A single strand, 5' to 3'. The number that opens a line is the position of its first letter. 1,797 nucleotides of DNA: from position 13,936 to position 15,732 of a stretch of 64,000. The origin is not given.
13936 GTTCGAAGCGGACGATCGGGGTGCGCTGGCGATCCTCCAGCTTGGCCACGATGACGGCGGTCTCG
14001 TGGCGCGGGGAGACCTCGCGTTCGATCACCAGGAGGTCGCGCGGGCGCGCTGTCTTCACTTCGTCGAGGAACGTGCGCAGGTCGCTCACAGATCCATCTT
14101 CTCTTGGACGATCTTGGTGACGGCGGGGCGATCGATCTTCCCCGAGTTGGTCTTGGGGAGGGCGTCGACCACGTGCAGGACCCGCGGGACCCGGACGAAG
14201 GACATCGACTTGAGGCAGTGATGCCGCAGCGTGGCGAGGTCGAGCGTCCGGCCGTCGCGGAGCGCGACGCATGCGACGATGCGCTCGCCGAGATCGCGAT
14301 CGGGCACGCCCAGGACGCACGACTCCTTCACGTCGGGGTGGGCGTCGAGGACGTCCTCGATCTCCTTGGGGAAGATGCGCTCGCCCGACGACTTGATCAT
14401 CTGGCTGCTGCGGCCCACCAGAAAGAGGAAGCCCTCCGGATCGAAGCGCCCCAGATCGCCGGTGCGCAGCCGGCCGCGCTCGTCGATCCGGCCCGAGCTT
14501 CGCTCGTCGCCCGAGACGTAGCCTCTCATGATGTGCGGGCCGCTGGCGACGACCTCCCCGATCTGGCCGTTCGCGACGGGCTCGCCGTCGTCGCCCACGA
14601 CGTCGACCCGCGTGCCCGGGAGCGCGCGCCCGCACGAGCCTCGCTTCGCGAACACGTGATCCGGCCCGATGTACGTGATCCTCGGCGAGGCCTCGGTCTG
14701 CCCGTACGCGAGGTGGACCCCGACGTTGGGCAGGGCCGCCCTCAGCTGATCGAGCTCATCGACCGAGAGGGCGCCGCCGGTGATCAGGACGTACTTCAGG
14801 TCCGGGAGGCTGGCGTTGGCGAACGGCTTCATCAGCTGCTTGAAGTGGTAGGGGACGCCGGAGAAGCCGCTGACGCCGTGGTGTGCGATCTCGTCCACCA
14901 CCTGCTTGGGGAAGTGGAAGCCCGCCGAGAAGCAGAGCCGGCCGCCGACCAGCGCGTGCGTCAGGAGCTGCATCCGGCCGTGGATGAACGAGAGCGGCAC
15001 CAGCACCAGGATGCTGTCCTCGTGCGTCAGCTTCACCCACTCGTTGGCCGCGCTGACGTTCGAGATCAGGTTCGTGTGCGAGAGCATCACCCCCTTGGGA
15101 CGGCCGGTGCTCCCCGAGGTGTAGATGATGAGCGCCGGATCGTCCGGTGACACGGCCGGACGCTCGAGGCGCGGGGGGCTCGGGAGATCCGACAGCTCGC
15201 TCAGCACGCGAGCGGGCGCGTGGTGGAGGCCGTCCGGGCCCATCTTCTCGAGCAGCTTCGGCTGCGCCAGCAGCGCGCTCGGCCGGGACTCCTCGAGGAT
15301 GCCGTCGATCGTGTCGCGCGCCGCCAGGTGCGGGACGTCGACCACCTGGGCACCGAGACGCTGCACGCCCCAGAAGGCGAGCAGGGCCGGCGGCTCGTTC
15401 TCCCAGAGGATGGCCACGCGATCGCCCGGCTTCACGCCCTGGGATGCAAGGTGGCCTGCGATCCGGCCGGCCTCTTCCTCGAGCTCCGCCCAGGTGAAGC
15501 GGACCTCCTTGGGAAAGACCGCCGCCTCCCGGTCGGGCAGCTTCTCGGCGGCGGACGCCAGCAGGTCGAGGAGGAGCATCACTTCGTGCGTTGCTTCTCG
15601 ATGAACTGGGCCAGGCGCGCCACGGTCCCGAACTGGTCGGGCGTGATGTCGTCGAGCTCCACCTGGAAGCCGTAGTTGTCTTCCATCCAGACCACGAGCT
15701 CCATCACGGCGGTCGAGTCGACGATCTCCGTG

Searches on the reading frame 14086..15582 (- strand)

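Call 70: search_protein_families(library=pfam, proteins=[window:14086-15582:-], max_evalue=0.001)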
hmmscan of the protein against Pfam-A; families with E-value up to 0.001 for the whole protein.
window:14086-15582:- (498 aa): 2 families
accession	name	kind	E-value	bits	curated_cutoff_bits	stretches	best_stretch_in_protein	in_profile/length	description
PF00501.34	AMP-binding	-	1.7e-81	274.5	29.9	1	10-355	3-383/384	AMP-binding enzyme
PF13193.12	AMP-binding_C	-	5.1e-18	66.2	24.5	1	407-482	1-76/76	AMP-binding enzyme C-terminal domain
